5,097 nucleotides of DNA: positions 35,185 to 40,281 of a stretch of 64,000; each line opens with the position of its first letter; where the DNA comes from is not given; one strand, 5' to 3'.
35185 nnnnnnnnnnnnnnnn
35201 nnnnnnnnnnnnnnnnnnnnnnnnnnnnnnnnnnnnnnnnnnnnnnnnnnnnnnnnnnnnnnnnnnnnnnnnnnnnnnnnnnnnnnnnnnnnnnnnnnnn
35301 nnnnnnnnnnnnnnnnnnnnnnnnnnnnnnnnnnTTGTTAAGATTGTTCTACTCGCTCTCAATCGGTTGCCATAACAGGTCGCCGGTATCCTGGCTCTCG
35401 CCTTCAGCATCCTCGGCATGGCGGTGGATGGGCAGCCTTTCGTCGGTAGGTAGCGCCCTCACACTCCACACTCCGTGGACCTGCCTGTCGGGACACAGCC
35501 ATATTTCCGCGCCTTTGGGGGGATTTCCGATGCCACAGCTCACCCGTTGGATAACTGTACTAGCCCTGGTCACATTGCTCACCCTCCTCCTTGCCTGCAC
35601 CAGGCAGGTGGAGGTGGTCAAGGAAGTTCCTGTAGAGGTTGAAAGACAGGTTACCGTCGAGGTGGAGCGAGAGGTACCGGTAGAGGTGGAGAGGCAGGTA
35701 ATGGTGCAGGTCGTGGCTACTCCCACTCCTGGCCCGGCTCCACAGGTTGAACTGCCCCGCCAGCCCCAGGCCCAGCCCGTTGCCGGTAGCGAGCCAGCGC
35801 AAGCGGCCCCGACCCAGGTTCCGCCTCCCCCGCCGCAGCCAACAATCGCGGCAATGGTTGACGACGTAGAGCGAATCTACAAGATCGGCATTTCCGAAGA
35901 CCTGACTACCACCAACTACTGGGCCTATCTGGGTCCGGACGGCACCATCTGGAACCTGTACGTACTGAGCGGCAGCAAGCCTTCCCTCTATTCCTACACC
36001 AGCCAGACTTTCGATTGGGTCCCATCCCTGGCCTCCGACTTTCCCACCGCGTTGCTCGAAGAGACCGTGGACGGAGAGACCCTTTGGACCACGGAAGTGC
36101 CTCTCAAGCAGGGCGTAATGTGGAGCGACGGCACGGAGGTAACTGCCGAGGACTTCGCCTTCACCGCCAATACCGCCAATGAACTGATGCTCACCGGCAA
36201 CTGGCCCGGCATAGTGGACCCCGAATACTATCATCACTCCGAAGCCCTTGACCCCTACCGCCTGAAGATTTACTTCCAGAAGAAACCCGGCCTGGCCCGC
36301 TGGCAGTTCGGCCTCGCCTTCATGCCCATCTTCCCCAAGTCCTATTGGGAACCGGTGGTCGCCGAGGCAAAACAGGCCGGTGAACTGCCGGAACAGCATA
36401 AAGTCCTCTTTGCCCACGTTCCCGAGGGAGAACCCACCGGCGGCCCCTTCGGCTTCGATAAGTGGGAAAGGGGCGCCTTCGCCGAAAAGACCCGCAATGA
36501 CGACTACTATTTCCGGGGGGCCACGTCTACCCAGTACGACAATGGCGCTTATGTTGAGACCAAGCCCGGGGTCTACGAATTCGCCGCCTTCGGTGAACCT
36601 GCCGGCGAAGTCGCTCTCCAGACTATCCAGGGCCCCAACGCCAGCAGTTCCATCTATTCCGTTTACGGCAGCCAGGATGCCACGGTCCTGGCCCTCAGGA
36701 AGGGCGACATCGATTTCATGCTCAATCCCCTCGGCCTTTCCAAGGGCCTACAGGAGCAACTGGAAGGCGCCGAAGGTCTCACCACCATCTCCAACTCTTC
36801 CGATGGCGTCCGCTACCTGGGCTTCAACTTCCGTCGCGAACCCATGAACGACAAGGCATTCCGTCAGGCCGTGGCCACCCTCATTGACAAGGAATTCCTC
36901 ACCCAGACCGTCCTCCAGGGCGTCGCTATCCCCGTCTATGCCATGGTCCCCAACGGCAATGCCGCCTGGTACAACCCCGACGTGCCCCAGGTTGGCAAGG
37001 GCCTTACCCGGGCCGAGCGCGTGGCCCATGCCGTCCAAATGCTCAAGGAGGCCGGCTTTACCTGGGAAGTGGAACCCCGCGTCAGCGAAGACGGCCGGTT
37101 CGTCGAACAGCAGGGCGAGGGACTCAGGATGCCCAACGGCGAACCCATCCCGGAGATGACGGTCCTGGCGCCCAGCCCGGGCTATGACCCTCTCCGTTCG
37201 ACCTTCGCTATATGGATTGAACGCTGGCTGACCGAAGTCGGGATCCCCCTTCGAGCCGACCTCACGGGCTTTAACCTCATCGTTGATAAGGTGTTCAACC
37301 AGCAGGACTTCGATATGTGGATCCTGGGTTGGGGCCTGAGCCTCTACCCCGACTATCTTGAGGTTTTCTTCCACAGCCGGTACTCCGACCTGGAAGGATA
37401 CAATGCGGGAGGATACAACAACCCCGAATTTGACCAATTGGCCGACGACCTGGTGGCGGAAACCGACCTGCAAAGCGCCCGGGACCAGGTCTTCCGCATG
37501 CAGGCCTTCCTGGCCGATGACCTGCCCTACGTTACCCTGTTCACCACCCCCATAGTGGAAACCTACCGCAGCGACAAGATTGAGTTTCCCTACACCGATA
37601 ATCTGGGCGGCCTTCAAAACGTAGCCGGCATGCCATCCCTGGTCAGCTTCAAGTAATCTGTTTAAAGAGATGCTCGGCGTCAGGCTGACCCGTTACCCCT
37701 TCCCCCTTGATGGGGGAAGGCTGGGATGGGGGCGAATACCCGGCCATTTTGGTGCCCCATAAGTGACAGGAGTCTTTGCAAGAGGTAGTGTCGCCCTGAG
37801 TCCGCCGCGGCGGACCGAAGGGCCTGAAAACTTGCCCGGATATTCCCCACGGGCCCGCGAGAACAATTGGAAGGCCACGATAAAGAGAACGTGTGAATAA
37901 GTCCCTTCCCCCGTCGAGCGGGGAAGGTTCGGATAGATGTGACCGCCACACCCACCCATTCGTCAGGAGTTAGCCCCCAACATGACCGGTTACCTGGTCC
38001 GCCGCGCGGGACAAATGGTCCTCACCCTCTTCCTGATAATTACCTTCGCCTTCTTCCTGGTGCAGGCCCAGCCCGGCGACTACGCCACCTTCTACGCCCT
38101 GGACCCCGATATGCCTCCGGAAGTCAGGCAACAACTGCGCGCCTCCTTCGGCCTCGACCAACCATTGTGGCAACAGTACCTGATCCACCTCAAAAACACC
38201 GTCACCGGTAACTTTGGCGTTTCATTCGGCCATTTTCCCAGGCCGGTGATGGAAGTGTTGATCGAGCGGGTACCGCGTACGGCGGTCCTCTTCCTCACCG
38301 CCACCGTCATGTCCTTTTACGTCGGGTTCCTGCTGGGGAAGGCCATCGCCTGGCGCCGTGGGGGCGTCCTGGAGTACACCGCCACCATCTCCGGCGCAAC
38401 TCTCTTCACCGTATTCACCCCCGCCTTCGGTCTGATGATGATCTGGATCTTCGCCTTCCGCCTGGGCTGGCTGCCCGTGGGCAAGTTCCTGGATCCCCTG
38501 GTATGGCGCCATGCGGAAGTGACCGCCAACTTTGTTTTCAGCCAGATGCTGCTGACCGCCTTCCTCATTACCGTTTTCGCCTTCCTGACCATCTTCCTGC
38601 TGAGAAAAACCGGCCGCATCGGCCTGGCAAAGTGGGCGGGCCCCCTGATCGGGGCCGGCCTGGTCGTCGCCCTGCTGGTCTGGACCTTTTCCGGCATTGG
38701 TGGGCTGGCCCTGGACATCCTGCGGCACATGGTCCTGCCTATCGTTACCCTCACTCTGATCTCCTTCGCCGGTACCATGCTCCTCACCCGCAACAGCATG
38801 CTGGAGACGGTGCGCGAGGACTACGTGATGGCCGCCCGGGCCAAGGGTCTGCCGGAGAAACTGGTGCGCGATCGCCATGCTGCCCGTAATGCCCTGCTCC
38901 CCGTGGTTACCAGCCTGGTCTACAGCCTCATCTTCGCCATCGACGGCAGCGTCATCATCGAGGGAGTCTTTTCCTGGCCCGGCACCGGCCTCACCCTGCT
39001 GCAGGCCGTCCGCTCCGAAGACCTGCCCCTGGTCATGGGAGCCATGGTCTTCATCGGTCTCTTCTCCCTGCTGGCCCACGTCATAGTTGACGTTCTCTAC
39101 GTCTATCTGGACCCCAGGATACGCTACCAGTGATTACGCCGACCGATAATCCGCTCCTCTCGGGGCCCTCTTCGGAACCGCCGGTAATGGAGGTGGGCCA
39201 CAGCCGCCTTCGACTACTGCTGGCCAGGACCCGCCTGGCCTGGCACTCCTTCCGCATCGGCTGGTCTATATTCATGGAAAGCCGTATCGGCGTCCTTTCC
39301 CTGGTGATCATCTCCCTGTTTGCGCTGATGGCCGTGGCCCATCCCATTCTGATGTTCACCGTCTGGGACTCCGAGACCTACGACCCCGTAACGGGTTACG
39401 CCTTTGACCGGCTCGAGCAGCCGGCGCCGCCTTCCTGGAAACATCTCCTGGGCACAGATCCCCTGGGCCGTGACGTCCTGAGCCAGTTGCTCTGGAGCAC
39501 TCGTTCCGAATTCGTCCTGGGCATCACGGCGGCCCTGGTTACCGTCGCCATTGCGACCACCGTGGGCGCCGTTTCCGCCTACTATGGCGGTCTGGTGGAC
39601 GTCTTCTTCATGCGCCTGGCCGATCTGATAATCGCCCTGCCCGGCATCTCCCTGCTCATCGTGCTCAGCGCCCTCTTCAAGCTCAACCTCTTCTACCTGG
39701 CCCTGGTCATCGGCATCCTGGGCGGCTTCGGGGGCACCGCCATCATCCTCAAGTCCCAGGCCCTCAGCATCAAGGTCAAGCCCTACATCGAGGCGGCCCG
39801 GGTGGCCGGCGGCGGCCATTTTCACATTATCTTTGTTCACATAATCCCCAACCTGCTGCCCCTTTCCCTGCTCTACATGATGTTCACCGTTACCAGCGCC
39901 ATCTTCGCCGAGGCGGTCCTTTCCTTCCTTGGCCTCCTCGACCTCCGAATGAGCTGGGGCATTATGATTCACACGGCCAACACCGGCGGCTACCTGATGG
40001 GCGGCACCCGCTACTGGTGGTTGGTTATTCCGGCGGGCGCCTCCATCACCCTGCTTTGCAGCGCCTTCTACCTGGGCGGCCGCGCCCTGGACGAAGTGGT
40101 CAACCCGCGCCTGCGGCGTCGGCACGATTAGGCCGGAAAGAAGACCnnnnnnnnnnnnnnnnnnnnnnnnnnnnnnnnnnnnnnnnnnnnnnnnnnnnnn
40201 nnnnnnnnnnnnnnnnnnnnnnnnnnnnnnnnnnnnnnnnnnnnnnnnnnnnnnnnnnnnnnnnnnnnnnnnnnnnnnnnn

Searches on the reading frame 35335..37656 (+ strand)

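Call 15: search_protein_families(library=pfam, proteins=[window:35335-37656:+], max_evalue=0.001)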
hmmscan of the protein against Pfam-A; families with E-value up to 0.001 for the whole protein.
window:35335-37656:+ (773 aa): 1 family
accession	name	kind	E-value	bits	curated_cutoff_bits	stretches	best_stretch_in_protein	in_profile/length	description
PF00496.27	SBP_bac_5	-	4e-42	145.1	32.4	1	230-673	4-352/368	Bacterial extracellular solute-binding proteins, family 5 Middle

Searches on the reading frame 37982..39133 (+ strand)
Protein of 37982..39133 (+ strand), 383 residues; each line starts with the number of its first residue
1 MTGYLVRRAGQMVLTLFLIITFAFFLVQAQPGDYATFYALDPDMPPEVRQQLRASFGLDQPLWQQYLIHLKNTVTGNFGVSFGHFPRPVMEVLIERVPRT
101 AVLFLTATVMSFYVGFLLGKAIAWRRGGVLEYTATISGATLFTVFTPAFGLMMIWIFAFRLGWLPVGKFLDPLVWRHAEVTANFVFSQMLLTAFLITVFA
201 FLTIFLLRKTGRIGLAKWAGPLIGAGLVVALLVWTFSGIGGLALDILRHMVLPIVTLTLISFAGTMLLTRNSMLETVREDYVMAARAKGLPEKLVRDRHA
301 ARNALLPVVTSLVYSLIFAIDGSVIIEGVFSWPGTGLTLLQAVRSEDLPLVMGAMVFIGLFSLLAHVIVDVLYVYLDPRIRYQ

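Call 15: search_protein_families(library=pfam, proteins=[window:37982-39133:+], max_evalue=0.001)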
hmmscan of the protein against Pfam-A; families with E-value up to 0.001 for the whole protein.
window:37982-39133:+ (383 aa): 2 families
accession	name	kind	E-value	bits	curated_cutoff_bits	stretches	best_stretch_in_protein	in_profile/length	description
PF00528.27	BPD_transp_1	-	2.8e-26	92.8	26.4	1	121-381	7-183/184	Binding-protein-dependent transport system inner membrane component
PF19300.4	BPD_transp_1_N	-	3.5e-11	43.7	23.8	1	1-90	1-89/114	Binding-prot-dependent transport system membrane comp, N-term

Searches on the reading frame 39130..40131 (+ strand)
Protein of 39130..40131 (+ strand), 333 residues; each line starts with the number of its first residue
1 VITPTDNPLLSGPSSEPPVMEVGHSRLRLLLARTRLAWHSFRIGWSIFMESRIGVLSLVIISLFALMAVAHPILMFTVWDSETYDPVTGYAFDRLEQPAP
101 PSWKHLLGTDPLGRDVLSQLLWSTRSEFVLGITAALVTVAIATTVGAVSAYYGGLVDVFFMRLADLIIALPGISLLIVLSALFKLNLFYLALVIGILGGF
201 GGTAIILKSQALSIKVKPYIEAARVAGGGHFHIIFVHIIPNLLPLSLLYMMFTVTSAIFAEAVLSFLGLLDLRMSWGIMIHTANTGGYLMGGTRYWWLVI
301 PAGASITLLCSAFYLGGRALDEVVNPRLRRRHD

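Call 15: search_protein_families(library=pfam, proteins=[window:39130-40131:+], max_evalue=0.001)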
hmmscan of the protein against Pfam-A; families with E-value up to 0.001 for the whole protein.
window:39130-40131:+ (333 aa): 1 family
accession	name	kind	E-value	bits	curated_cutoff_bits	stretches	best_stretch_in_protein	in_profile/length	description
PF00528.27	BPD_transp_1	-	7e-19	68.7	26.4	1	143-329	2-183/184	Binding-protein-dependent transport system inner membrane component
